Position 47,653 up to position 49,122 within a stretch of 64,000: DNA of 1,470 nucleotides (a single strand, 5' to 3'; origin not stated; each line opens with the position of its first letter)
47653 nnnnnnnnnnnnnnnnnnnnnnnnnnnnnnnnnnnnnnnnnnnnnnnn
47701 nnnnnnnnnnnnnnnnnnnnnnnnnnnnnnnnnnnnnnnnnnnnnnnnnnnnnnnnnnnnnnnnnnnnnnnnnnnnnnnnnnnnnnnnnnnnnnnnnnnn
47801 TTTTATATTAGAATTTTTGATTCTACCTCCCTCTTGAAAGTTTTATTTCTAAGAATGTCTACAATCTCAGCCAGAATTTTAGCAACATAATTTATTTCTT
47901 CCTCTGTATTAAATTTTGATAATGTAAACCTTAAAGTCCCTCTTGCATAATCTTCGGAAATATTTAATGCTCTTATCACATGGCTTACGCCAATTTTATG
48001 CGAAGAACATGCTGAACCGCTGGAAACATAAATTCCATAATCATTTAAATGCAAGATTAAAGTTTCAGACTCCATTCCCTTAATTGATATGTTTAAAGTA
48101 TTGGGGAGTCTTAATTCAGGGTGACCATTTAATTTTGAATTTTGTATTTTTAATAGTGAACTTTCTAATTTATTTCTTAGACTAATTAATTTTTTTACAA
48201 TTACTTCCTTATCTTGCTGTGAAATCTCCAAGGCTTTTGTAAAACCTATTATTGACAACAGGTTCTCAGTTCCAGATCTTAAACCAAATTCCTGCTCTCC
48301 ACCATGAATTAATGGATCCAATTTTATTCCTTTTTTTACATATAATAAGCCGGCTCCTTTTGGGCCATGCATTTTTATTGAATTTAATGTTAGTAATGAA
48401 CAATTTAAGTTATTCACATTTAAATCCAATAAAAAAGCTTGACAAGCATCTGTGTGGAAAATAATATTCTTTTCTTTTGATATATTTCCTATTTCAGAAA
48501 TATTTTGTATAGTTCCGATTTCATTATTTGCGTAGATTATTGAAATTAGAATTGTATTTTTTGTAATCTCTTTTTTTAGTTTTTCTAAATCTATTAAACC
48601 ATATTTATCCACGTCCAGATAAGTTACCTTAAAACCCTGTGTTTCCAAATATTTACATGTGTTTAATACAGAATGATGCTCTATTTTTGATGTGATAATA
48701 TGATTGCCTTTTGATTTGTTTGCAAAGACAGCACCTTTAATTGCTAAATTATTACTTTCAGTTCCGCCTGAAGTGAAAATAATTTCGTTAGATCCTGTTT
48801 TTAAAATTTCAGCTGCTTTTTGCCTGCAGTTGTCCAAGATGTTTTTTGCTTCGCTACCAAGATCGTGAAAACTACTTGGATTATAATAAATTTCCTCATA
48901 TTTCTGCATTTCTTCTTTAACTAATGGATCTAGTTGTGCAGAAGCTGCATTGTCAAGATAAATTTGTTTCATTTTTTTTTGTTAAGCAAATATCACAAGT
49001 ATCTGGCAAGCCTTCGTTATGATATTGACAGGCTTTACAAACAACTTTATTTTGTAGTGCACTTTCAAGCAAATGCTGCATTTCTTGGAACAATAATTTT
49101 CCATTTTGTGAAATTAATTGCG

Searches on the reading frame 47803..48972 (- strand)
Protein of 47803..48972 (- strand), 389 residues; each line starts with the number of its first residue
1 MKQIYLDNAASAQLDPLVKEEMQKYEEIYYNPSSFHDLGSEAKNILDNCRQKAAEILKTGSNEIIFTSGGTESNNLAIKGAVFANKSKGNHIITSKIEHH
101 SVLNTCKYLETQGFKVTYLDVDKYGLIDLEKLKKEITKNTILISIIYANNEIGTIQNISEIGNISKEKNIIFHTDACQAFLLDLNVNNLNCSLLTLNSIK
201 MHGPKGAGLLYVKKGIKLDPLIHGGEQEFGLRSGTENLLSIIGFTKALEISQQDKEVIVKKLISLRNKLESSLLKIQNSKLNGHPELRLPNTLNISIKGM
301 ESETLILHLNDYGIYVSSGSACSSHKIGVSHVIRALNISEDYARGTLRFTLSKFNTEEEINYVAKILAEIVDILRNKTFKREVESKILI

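Call 28: search_protein_families(library=pfam, proteins=[window:47803-48972:-], max_evalue=0.0001)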
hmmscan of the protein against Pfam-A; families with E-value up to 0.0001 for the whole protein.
window:47803-48972:- (389 aa): 3 families
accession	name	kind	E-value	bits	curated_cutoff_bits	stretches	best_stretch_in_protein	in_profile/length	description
PF00266.25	Aminotran_5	-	2.2e-76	257.7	21.5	1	4-362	1-370/371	Aminotransferase class-V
PF01041.23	DegT_DnrJ_EryC1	-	2e-10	40.9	19.8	1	59-180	37-150/360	DegT/DnrJ/EryC1/StrS aminotransferase family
PF01212.27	Beta_elim_lyase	-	5.6e-10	39.4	27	1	59-178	45-171/288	Beta-eliminating lyase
